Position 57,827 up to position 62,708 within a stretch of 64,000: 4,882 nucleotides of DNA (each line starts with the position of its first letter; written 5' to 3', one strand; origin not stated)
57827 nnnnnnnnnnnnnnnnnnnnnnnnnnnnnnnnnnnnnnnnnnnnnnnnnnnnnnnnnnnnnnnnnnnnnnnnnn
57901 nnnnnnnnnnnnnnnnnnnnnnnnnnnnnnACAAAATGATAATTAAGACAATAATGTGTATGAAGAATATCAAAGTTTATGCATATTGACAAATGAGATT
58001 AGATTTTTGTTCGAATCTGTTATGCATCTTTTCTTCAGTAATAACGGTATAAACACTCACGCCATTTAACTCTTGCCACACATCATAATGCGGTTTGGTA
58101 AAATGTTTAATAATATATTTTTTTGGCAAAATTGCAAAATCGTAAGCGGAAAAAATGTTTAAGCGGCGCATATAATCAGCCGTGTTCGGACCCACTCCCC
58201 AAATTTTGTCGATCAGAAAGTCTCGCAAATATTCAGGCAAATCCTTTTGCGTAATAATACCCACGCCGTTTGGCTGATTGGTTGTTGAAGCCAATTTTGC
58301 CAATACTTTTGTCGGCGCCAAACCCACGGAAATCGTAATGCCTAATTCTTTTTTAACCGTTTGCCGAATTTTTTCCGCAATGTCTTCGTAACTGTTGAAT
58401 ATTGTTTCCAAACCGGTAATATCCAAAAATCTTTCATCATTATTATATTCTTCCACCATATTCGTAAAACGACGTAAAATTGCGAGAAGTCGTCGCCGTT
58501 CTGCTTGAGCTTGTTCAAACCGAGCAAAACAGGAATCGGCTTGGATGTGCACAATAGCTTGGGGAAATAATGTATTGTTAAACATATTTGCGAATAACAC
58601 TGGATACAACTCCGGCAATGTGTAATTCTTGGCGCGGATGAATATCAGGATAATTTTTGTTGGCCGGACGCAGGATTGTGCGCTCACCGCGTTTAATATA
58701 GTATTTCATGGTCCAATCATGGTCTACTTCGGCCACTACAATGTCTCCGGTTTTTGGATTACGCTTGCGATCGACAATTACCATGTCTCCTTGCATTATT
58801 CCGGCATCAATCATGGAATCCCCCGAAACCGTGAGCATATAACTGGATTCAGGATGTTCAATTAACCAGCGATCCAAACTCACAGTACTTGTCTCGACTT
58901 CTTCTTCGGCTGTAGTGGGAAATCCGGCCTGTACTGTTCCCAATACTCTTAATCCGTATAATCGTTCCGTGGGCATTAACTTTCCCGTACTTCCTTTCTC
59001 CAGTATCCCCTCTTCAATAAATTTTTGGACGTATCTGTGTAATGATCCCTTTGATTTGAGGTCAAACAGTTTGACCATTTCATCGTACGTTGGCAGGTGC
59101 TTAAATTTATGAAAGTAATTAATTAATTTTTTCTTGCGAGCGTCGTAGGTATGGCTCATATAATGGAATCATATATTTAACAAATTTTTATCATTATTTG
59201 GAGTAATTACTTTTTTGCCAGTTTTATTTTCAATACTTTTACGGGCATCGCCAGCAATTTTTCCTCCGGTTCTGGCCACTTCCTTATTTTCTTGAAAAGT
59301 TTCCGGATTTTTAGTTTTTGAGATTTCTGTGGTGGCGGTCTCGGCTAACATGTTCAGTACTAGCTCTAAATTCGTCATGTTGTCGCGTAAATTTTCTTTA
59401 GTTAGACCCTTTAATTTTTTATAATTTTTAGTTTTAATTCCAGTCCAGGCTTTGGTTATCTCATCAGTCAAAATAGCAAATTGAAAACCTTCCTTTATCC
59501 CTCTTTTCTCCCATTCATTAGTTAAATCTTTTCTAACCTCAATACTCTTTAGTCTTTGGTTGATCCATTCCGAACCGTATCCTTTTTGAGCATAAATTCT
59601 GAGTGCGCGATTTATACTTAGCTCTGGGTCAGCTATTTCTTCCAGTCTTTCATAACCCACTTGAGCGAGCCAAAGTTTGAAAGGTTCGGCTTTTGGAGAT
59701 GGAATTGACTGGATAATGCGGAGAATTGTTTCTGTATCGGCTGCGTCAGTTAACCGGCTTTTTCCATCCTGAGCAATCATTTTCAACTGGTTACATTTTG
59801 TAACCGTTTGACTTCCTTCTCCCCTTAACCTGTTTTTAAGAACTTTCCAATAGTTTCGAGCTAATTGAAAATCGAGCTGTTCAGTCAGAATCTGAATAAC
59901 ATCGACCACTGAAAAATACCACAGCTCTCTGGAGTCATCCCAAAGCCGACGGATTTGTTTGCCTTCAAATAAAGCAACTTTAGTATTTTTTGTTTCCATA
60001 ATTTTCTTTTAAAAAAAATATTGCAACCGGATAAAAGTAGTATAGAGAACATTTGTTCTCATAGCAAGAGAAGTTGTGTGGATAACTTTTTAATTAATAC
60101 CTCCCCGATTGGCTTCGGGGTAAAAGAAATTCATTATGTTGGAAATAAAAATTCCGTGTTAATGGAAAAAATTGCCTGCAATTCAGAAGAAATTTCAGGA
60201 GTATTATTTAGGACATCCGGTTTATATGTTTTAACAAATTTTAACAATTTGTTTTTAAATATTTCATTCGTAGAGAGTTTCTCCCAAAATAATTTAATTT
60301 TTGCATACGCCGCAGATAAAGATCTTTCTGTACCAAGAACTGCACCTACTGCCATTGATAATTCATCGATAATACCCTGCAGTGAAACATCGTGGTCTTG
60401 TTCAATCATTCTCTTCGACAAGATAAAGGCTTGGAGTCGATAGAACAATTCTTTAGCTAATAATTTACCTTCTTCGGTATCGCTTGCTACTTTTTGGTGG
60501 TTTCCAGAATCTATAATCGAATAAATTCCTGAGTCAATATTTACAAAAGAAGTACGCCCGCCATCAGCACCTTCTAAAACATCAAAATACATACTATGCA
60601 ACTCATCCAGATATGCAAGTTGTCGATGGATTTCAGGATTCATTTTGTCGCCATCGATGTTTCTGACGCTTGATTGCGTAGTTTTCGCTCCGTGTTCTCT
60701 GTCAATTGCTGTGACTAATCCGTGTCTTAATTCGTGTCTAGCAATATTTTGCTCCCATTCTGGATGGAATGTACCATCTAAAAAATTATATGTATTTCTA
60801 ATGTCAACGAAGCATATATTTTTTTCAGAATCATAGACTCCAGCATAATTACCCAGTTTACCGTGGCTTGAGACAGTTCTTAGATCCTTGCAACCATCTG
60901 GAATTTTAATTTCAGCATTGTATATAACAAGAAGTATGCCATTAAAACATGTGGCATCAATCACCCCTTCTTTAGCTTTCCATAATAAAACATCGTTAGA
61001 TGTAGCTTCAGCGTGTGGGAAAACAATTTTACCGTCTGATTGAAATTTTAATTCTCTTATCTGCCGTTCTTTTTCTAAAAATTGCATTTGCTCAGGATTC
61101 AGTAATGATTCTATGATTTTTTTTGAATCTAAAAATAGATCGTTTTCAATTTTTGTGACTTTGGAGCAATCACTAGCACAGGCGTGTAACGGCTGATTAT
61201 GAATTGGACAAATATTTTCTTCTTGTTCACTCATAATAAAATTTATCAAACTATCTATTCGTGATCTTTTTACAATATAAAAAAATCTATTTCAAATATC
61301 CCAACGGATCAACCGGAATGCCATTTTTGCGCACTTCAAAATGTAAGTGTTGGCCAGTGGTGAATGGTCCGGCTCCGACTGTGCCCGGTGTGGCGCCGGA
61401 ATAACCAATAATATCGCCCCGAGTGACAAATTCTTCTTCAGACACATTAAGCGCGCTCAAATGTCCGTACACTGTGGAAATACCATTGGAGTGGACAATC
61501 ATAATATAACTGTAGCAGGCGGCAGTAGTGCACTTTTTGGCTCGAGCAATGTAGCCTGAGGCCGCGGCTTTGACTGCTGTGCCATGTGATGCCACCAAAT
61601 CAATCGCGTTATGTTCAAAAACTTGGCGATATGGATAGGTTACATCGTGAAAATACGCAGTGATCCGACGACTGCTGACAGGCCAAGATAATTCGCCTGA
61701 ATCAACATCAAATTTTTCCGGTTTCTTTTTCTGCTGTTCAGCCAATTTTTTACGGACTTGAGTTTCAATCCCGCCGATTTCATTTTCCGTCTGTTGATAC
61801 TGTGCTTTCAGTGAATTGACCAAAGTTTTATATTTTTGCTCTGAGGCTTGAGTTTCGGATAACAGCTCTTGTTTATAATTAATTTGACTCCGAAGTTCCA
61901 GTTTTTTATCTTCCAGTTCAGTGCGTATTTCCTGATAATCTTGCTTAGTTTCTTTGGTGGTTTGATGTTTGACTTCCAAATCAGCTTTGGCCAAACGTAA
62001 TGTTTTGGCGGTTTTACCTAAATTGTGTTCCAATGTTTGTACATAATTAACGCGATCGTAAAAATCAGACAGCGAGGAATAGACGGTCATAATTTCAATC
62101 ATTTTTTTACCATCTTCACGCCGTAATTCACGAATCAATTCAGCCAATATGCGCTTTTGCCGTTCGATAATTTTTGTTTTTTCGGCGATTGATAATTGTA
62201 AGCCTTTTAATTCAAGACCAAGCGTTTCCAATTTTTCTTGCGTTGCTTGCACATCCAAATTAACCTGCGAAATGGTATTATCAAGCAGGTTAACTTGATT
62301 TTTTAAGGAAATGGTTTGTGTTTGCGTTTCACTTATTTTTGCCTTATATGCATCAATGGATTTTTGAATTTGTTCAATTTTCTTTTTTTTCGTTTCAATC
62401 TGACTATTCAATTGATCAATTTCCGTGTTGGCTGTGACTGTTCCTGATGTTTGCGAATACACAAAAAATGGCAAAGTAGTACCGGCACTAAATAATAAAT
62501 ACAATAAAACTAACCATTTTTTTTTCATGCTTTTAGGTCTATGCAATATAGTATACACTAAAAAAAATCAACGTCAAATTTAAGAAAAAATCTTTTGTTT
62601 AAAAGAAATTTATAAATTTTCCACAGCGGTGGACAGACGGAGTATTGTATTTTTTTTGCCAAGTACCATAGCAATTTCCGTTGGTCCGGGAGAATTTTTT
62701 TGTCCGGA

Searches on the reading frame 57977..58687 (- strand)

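Call 92: search_protein_families(library=pfam, proteins=[window:57977-58687:-], max_evalue=0.000001)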
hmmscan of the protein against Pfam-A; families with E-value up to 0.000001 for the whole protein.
window:57977-58687:- (236 aa): 1 family
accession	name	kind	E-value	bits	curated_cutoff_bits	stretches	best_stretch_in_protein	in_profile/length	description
PF00817.25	IMS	-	1.3e-19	71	23.2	1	56-134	68-147/148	impB/mucB/samB family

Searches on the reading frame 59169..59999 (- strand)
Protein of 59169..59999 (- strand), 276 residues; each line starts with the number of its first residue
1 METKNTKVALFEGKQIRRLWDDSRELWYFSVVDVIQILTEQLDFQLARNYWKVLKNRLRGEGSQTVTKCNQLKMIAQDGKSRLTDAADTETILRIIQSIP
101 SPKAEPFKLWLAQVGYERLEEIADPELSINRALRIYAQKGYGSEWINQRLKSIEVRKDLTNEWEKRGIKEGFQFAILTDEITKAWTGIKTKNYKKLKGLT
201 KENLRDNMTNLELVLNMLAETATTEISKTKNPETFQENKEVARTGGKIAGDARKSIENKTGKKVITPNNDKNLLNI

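Call 92: search_protein_families(library=pfam, proteins=[window:59169-59999:-], max_evalue=0.000001)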
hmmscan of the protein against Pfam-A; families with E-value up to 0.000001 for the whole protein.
window:59169-59999:- (276 aa): 1 family
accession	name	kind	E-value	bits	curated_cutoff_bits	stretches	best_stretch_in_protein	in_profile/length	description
PF02498.22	Bro-N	-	1.7e-07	32.2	25.6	1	15-113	1-92/96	BRO family, N-terminal domain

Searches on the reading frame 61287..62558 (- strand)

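Call 92: search_protein_families(library=pfam, proteins=[window:61287-62558:-], max_evalue=0.000001)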
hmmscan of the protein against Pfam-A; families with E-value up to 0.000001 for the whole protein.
window:61287-62558:- (423 aa): 1 family
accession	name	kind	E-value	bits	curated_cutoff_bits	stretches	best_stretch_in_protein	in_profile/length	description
PF01551.29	Peptidase_M23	-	4.4e-25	88.1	28.7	1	316-418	3-96/96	Peptidase family M23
